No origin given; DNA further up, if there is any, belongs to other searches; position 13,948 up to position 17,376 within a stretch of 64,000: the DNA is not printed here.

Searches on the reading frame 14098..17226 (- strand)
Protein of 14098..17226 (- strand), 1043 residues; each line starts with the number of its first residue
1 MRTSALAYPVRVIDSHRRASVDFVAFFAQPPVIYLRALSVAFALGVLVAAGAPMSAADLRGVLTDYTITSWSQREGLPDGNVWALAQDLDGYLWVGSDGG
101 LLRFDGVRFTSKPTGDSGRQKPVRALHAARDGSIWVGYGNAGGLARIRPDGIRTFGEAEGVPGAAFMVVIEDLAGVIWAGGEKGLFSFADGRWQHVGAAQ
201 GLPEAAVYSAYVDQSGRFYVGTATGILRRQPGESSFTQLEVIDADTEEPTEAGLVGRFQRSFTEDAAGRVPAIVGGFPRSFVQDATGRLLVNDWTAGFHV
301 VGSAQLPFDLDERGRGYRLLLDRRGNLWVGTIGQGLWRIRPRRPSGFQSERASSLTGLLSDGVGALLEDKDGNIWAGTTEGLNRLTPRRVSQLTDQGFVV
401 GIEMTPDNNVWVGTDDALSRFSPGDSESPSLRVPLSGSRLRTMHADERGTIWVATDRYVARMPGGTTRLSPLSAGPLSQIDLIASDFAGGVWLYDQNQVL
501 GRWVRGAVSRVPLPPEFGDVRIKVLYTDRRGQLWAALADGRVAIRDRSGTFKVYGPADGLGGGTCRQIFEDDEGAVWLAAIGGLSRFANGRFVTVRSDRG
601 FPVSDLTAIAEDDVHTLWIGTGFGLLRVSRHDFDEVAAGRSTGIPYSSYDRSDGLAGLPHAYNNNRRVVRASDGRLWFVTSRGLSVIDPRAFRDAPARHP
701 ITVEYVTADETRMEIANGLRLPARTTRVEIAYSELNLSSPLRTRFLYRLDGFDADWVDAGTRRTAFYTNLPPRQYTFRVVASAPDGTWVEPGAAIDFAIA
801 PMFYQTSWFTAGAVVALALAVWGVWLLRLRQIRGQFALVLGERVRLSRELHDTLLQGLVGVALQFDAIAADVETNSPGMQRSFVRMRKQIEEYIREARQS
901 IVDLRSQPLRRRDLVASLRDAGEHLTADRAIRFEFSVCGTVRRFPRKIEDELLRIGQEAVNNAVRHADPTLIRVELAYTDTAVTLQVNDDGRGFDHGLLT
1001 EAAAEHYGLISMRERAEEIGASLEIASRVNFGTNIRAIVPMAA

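Call 11: search_protein_families(library=pfam, proteins=[window:14098-17226:-])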
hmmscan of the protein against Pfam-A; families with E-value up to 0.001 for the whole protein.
window:14098-17226:- (1043 aa): 5 families
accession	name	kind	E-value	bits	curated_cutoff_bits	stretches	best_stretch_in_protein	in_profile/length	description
PF07494.17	Reg_prop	-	9.1e-36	117.7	20.4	1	357-379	1-23/24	Two component regulator propeller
PF07730.19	HisKA_3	-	5.3e-13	49.8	24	1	842-907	1-66/68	Histidine kinase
PF07495.19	Y_Y_Y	-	6.2e-12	45.7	26.6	1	738-799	3-64/65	Y_Y_Y domain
PF02518.31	HATPase_c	-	7.4e-10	39.7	26.4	1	949-1041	3-109/111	Histidine kinase-, DNA gyrase B-, and HSP90-like ATPase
PF13581.12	HATPase_c_2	-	5.3e-07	30.1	27.4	1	932-1004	12-89/127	Histidine kinase-like ATPase domain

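Call 15: find_related_loci(query=window:14098-17133:-, collection=genome_contigs, flank=10000)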
Query window:14098-17133:- (1012 aa) in genome_contigs; peptide patterns used: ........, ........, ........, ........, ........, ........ (x = any residue, [..] = any of these).
599 stretches matched a pattern (row limit reached: there are more); 418 encode a relative of the query (tblastn E <= 1e-3); the best 80 are kept; 80 distinct loci.
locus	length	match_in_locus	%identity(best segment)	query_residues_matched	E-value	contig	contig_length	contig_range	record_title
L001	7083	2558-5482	28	11-1009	5e-111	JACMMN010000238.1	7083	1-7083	MAG: Pyrinomonadaceae bacterium isolate ES-bin-94 ES-bin-94-contig-k141_6564986, whole genome shotgun sequence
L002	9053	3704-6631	26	15-1011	8e-98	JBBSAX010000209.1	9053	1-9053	MAG: Pyrinomonadales bacterium isolate La6_metabat2.050 La6_metabat2.050_K_2572985_L_9053_cov_25.8725, whole genome shot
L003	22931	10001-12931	25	8-1005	9e-92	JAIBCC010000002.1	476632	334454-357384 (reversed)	MAG: Pyrinomonadaceae bacterium isolate SSF56 NODE_76_length_476632_cov_28.883993, whole genome shotgun sequence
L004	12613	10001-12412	28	8-840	7e-88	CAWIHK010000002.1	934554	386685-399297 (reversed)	MAG: Ignavibacteriota bacterium isolate MFD03726.bin.1.201 genome assembly, contig: contig_80013, whole genome shotgun s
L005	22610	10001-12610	25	1-897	3e-76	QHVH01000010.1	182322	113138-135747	MAG: Blastocatellia bacterium AA13 isolate gp4 AA13 14_0929_09_20cm_scaffold_9_curated, whole genome shotgun sequence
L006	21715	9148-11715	24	1-882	2e-71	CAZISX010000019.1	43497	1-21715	MAG TPA_asm: uncultured Spirochaetales bacterium isolate binchicken_co113_125 genome assembly, contig: NODE_966_length_4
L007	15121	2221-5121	25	34-1010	1e-69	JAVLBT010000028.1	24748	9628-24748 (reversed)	MAG: Gracilimonas sp. isolate Uz-K11-15 NODE_28_length_24748_cov_3.268980, whole genome shotgun sequence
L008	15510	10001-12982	24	41-1004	9e-68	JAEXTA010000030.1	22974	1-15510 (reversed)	MAG: Bacteroidetes bacterium isolate OH_HBrB_333 k127_2027363, whole genome shotgun sequence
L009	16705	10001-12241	24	24-821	4e-67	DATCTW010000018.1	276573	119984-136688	MAG TPA_asm: Ignavibacteria bacterium isolate SMAG_U7341 k141_52391, whole genome shotgun sequence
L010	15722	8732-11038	26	29-819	5e-58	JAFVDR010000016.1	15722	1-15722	MAG: Treponema sp. isolate RGIG5076 Roe_deer_Rumen.Co__c95372, whole genome shotgun sequence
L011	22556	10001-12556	25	30-896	7e-60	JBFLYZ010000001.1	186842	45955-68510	MAG: Bacteroidota bacterium isolate MAG098 MAG098_1, whole genome shotgun sequence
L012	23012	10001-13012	24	28-999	6e-57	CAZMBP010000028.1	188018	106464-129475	MAG TPA_asm: uncultured Saprospiraceae bacterium isolate SRP182702_co1_307 genome assembly, contig: k141_212700, whole g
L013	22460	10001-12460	23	41-814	6e-56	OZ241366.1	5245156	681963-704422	MAG: Ilyomonas sp. isolate 02d51c0f-721b-4f93-aec4-42993cf17d44 genome assembly, chromosome: 1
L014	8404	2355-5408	22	35-1010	8e-56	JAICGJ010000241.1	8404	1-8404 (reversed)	MAG: Chryseolinea sp. isolate CF_bin.38 k141_3335884_length_8404_cov_13.0000, whole genome shotgun sequence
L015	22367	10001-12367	24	32-832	3e-55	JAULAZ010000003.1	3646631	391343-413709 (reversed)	MAG: Chitinophagaceae bacterium isolate MAG.10 contig_388, whole genome shotgun sequence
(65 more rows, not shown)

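Call 42: search_protein_families(library=ncbifam, proteins=[window:14098-17133:-], max_evalue=0.00001)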
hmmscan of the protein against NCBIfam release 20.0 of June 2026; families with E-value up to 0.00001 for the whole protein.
window:14098-17133:- (1012 aa): 8 families
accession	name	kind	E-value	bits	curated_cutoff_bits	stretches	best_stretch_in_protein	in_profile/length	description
NF052443.1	SensHisKinMctS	equivalog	1.1e-26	93.2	700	1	811-1011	250-449/457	two-component system sensor histidine kinase MctS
NF052531.1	Strep_LiaS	equivalog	1.7e-24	86.7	450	1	804-1010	125-327/328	envelope stress sensor histidine kinase LiaS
NF008184.0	PRK10935.1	equivalog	6.3e-22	77.9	553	1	804-1008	356-557/565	nitrate/nitrite two-component system sensor histidine kinase NarQ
NF047786.1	his_kin_MadS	equivalog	3e-20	72.8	500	1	806-1009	225-434/434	MadS family sensor histidine kinase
NF007896.0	PRK10600.1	equivalog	8.7e-20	70.9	578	1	799-1005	378-580/598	nitrate/nitrite two-component system sensor histidine kinase NarX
NF008649.0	PRK11644.1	equivalog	1.2e-15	57.3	408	1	813-1010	305-496/499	signal transduction histidine-protein kinase/phosphatase UhpB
NF052228.1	T9SS_PorZ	equivalog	1.1e-12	47.2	260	0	287-365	484-567/757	type IX secretion system anionic LPS delivery protein PorZ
NF047322.1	HK_morpho_MacS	equivalog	2.7e-12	46.6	300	1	809-1009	180-367/367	MacS family sensor histidine kinase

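Call 53: search_solved_structures(query=window:14098-17133:-, max_evalue=0.001)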
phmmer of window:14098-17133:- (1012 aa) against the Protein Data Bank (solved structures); distinct sequences matched with E-value up to 0.001: 13.
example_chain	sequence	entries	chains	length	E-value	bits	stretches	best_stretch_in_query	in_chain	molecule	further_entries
4a2l_A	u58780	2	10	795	7.3e-34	120.2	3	617-775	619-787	TWO-COMPONENT SYSTEM SENSOR HISTIDINE KINASE/RESPONSE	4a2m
3v9f_A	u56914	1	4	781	6.7e-23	83.9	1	492-772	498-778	Two-component system sensor histidine kinase/response regulator, hybrid (One-component sys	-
3va6_A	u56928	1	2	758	2.4e-21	78.8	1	294-659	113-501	Two-component system sensor histidine kinase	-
3ott_A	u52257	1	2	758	2.4e-21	78.8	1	294-659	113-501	Two-component system sensor histidine kinase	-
4gt8_A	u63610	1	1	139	2e-16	62.5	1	912-1010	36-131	Sensor protein vraS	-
3gig_A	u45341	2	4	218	9.8e-08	33.7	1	808-1008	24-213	Sensor histidine kinase desK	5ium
7ssj_A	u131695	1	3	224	1e-07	33.6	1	808-1008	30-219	Sensor histidine kinase DesK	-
3ehf_A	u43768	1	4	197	1.1e-07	33.6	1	809-1008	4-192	Sensor kinase (YocF protein)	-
3gie_A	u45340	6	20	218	1.3e-06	30.1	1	808-1008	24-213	Sensor histidine kinase desK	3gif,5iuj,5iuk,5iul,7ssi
3zxo_A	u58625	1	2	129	1.4e-06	29.9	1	889-1010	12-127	REDOX SENSOR HISTIDINE KINASE RESPONSE REGULATOR DEVS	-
8sbm_A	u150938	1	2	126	1.5e-06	29.8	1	889-1010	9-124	GAF domain-containing protein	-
3ehh_A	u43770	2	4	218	6.1e-06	27.8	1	808-1008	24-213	Sensor kinase (YocF protein)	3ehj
3zxq_A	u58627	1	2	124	3.1e-05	25.4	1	924-1010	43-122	HYPOXIA SENSOR HISTIDINE KINASE RESPONSE REGULATOR DOST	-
